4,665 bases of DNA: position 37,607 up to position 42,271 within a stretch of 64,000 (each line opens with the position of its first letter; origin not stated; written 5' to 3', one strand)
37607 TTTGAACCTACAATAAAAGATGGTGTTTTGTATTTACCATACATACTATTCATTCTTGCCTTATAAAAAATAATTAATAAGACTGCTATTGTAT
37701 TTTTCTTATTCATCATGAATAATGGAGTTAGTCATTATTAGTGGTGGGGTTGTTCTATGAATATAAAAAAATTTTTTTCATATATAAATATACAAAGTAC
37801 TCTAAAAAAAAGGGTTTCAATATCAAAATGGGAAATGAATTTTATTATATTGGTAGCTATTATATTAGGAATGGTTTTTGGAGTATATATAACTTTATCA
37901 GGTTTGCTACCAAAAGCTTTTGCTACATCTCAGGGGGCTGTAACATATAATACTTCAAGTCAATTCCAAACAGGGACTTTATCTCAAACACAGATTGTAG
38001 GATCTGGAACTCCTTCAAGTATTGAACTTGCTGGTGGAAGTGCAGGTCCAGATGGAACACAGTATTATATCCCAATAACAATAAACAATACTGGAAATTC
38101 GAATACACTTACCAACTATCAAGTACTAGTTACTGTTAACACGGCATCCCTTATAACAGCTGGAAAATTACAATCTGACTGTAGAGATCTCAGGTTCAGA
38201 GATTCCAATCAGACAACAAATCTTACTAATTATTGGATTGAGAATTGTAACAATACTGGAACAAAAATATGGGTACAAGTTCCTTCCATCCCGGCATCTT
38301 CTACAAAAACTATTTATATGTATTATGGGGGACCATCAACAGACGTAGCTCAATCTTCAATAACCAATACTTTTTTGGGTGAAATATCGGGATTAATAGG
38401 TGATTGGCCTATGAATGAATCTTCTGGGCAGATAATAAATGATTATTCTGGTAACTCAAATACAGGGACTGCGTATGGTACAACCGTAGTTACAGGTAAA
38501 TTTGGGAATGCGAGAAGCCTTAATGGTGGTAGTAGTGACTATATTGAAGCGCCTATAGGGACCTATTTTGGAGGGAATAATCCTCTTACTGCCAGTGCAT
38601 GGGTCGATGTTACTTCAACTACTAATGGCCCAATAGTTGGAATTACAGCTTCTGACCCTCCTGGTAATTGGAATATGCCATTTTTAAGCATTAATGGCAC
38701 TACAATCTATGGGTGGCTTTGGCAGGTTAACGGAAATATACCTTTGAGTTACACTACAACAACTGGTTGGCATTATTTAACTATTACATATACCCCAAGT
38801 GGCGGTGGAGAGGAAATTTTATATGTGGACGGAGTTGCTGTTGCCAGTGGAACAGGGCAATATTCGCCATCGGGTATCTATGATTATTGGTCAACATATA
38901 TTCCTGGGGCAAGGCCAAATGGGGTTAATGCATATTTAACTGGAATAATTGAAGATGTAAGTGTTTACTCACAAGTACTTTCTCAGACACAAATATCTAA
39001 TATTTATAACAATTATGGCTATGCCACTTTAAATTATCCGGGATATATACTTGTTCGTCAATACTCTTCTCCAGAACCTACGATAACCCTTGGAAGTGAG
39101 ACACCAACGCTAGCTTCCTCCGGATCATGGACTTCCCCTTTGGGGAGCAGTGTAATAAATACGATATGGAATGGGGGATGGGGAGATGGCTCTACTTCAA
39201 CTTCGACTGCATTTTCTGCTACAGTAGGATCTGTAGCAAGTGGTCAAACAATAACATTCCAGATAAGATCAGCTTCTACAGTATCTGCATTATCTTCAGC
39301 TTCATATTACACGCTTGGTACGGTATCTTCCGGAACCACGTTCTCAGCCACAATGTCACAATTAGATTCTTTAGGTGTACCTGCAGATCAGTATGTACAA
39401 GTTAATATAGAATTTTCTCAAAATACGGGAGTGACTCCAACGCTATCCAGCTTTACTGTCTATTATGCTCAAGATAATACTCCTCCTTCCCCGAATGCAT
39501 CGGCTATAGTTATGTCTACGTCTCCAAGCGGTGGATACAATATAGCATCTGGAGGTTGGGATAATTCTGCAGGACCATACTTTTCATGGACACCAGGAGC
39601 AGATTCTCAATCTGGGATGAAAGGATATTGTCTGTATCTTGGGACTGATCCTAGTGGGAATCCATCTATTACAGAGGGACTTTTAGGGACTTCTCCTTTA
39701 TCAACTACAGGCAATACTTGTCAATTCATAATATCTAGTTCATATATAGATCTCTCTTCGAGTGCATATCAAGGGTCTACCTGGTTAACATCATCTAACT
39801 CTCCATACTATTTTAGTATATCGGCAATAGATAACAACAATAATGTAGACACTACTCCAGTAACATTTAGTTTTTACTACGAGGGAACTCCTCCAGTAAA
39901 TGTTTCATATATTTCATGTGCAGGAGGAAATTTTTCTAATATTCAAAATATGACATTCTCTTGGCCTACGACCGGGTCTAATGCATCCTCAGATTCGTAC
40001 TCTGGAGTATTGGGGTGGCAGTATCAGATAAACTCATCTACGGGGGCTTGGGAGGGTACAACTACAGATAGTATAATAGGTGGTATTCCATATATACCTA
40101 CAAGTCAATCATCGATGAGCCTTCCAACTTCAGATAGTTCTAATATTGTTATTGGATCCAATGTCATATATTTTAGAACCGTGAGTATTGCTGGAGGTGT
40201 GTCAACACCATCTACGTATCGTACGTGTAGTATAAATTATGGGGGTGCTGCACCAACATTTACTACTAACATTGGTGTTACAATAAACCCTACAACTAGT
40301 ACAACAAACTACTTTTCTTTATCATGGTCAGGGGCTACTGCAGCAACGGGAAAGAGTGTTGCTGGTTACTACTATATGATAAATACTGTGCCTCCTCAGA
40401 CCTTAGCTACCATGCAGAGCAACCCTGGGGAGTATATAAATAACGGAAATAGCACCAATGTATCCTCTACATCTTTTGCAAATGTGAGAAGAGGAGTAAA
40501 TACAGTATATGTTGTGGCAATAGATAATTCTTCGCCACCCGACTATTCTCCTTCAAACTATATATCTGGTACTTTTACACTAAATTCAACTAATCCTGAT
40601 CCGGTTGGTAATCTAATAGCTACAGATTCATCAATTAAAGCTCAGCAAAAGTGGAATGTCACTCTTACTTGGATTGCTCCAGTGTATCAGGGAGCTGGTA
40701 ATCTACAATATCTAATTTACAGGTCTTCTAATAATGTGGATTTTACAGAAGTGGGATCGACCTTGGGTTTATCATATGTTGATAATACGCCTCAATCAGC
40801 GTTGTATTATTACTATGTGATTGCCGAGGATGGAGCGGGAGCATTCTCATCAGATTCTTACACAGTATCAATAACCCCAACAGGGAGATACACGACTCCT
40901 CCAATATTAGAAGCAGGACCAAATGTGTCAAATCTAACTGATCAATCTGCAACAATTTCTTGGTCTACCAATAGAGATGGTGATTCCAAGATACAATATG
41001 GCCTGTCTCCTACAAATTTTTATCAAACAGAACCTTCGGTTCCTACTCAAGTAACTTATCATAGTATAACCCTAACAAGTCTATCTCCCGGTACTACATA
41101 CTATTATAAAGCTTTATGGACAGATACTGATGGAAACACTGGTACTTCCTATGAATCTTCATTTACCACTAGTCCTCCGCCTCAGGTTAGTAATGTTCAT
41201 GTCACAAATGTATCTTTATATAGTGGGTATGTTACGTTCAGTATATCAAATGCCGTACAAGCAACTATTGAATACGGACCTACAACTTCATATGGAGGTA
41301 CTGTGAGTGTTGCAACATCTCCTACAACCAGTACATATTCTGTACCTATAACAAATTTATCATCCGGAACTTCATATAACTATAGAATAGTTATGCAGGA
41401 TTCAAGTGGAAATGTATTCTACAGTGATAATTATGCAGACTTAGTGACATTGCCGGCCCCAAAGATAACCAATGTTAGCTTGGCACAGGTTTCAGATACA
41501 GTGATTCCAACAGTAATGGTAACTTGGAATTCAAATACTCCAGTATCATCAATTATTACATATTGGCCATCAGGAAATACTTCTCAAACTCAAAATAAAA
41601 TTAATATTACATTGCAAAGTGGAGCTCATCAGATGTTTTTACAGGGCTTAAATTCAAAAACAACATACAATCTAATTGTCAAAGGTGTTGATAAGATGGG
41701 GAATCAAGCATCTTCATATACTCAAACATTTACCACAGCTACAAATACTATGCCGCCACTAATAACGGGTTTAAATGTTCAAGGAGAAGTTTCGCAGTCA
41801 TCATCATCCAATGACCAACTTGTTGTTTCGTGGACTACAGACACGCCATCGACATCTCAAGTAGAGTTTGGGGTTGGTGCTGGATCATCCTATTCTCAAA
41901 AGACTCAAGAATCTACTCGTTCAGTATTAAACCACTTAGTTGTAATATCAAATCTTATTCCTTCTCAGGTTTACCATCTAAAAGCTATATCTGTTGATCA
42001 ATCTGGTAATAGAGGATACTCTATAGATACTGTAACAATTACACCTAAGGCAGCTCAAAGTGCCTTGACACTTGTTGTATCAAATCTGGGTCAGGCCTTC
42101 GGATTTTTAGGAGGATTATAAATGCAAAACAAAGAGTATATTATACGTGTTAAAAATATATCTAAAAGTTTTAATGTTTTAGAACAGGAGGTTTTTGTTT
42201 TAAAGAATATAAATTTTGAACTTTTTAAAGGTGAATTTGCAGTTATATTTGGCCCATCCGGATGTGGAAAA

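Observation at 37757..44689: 1454-aa DUF2341/LamG/FN3 surface protein translationally coupled to a MacB-type ABC ATPase-permease fusion, with a paralogue at the window edge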

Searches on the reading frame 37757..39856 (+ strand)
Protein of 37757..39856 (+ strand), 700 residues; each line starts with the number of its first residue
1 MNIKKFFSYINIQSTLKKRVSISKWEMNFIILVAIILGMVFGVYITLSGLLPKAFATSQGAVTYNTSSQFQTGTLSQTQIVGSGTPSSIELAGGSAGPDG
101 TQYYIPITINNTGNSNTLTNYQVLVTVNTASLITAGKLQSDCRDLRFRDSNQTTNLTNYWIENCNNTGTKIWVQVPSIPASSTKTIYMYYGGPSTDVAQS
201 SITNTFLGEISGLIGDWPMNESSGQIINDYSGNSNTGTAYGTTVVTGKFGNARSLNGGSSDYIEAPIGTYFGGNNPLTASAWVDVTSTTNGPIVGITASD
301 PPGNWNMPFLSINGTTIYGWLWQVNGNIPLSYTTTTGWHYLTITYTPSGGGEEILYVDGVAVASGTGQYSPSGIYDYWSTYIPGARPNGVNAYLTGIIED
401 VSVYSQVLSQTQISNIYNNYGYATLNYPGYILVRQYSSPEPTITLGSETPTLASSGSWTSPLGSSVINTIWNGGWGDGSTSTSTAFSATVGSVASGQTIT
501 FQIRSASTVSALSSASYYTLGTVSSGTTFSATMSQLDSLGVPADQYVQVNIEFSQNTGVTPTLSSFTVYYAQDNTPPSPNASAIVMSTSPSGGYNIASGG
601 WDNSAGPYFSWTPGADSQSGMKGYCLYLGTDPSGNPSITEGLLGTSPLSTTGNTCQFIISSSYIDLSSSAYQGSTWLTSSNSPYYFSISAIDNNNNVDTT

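Call 48: search_protein_families(library=pfam, alignment_id=A4, max_evalue=0.001)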
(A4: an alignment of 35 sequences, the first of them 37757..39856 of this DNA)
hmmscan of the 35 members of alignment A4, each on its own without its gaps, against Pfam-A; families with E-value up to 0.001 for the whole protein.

A. member 1, window:37757-39856:+ (700 aa): 1 family
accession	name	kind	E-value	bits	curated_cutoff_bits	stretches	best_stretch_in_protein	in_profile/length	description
PF10102.14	DUF2341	-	1.7e-15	57.7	23.4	1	141-205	1-64/84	Domain of unknown function (DUF2341)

B. families by the number of members that match (of 35 scanned): 7 families
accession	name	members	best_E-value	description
PF10102.14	DUF2341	12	3.6e-28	Domain of unknown function (DUF2341)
PF13385.13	Laminin_G_3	7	5e-23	Concanavalin A-like lectin/glucanases superfamily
PF03781.23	FGE-sulfatase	5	1.2e-10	Sulfatase-modifying factor enzyme 1-like domain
PF21722.4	Gly_rich_2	3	2.8e-28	Glycine-rich domain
PF16656.11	Pur_ac_phosph_N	1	1.4e-08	Purple acid Phosphatase, N-terminal domain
PF11790.14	Glyco_hydro_cc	1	0.00029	Glycosyl hydrolase catalytic core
PF09603.15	Fib_succ_major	1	0.00092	Fibrobacter succinogenes major domain (Fib_succ_major)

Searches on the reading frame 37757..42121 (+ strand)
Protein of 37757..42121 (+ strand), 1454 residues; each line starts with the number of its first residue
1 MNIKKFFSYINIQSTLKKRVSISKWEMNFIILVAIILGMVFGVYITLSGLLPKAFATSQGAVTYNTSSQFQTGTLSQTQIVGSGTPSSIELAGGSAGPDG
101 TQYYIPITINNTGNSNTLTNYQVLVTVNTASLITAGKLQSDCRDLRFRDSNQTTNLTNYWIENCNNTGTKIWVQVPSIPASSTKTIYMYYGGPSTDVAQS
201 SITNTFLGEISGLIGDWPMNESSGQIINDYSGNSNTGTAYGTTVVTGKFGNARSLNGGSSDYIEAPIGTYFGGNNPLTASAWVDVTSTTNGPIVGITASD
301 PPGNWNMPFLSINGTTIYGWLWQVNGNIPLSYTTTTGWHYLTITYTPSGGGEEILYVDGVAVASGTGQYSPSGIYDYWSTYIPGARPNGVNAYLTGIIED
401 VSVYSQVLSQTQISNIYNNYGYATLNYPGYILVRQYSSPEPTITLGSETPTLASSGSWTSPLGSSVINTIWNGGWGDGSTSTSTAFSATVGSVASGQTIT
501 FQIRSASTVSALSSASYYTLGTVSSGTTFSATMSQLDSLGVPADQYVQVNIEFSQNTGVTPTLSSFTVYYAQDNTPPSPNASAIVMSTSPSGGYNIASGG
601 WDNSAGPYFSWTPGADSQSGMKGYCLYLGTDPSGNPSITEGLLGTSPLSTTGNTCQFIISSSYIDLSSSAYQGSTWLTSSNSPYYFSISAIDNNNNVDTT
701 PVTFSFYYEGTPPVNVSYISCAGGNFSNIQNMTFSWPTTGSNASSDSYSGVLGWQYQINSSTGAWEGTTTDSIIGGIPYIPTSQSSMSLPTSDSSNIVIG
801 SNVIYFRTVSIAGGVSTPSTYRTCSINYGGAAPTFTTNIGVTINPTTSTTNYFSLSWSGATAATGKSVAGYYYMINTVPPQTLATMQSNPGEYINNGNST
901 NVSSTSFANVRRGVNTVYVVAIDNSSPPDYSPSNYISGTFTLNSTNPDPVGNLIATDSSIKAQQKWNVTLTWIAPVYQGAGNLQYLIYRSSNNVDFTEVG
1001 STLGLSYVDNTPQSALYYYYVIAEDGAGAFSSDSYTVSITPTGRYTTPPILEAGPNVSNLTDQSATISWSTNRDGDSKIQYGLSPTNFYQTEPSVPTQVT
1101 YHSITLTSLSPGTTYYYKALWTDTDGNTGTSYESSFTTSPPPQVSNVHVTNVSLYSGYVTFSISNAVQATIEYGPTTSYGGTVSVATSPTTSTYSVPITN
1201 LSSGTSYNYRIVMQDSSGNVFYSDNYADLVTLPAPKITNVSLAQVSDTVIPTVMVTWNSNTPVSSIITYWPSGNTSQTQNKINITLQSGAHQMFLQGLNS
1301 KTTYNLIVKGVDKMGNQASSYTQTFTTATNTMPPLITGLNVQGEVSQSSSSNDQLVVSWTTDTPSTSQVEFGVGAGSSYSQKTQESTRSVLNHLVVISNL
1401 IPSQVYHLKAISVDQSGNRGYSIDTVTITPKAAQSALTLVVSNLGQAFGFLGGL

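Call 7: search_protein_families(library=pfam, proteins=[window:37757-42121:+], max_evalue=0.01)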
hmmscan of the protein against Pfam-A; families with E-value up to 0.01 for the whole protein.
window:37757-42121:+ (1454 aa): 4 families
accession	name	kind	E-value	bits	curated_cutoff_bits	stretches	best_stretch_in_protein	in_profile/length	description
PF10102.14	DUF2341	-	3.6e-15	56.6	23.4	1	141-205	1-64/84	Domain of unknown function (DUF2341)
PF16656.11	Pur_ac_phosph_N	-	2.1e-12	47.8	30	3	1058-1138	9-93/93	Purple acid Phosphatase, N-terminal domain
PF00041.27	fn3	-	1.5e-07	32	25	1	1056-1132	7-79/84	Fibronectin type III domain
PF25059.1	FN3_DSCAM-DSCAML_C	-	5.8e-07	30.2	39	0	1256-1334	12-89/89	DSCAM/DSCAML C-terminal Fn3-like domain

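Call 32: search_protein_families(library=ncbifam, proteins=[window:37757-42121:+], max_evalue=0.1)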
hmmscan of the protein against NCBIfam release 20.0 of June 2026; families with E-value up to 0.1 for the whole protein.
window:37757-42121:+ (1454 aa): 0 families

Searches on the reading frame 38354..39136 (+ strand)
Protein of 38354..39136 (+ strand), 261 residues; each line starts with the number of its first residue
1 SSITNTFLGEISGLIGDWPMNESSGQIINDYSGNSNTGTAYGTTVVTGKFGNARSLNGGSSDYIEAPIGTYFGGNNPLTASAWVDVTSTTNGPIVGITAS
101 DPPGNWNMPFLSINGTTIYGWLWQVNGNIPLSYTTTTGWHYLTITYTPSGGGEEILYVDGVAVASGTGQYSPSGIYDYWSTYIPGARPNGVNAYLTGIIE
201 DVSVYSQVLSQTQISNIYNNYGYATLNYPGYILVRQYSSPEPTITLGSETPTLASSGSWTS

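Call 69: search_protein_families(library=pfam, proteins=[window:38354-39136:+], max_evalue=1)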
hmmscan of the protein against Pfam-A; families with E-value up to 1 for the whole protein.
window:38354-39136:+ (261 aa): 1 family
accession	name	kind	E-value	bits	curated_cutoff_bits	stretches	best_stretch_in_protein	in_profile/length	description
PF13385.13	Laminin_G_3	-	5.9e-16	59.4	27.6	1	59-215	2-151/151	Concanavalin A-like lectin/glucanases superfamily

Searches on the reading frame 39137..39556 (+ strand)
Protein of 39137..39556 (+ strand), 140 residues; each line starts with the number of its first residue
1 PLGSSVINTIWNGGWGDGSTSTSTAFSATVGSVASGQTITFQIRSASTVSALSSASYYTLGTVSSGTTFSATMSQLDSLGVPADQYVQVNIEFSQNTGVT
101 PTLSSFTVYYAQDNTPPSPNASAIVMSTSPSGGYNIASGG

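Call 69: search_protein_families(library=pfam, proteins=[window:39137-39556:+], max_evalue=1)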
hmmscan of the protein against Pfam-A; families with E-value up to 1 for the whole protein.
window:39137-39556:+ (140 aa): 2 families
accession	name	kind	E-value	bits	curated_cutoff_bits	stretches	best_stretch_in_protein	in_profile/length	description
PF13157.11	Enas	-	0.0009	19.7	22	1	21-87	30-96/112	Endospore appendages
PF08029.16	HisG_C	-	0.25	11.9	23.5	1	45-80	27-62/73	HisG, C-terminal domain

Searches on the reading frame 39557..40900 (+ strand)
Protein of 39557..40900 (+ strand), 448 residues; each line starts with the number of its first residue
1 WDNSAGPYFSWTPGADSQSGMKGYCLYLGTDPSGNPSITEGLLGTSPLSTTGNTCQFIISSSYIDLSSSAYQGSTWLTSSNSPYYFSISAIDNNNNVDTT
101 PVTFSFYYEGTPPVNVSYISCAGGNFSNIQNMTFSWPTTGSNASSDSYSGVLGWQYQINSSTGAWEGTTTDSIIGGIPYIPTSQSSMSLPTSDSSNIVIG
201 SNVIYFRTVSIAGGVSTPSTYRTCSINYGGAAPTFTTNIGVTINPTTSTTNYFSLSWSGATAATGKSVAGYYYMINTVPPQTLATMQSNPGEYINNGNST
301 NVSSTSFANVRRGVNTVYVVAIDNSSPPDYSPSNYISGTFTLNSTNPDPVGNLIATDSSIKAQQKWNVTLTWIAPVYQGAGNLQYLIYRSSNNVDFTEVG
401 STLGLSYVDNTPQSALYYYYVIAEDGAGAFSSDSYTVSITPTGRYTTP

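Call 69: search_protein_families(library=pfam, proteins=[window:39557-40900:+], max_evalue=1)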
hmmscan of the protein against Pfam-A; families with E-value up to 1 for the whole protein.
window:39557-40900:+ (448 aa): 0 families

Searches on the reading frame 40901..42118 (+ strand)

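Call 69: search_protein_families(library=pfam, proteins=[window:40901-42118:+], max_evalue=1)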
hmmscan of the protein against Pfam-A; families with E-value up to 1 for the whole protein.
window:40901-42118:+ (406 aa): 10 families
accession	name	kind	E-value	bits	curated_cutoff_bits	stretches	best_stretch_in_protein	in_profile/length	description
PF16656.11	Pur_ac_phosph_N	-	1.7e-21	77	30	4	10-90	9-93/93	Purple acid Phosphatase, N-terminal domain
PF00041.27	fn3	-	1.3e-12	48.2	25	4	8-84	7-79/84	Fibronectin type III domain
PF25059.1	FN3_DSCAM-DSCAML_C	-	2.5e-09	37.8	39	2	207-286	11-89/89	DSCAM/DSCAML C-terminal Fn3-like domain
PF16655.11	PhoD_N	-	0.0013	19.7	30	0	136-168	49-81/90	PhoD-like phosphatase, N-terminal domain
PF10179.15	NDNF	-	0.0014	19.1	27.3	0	231-279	77-125/127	Neuron-derived neurotrophic factor, first Fn(III) domain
PF25077.1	DUF7800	-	0.0023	18.5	27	1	3-72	4-70/89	Domain of unknown function (DUF7800)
PF15418.12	DUF4625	-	0.06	14.1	27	0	330-375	81-125/131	Domain of unknown function (DUF4625)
PF11687.14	DUF3284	-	0.066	13.5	23.7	1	327-377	40-86/119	Domain of unknown function (DUF3284)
PF24169.1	Fn3-I_PB4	-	0.14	13.1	27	0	221-265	30-71/88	Straight fiber protein PB4 first Fn3-like domain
PF21808.2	Dynamin-like_hel_bact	-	0.34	10.5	28.3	1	259-350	173-262/373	Bacterial dynamin-like protein, helical domain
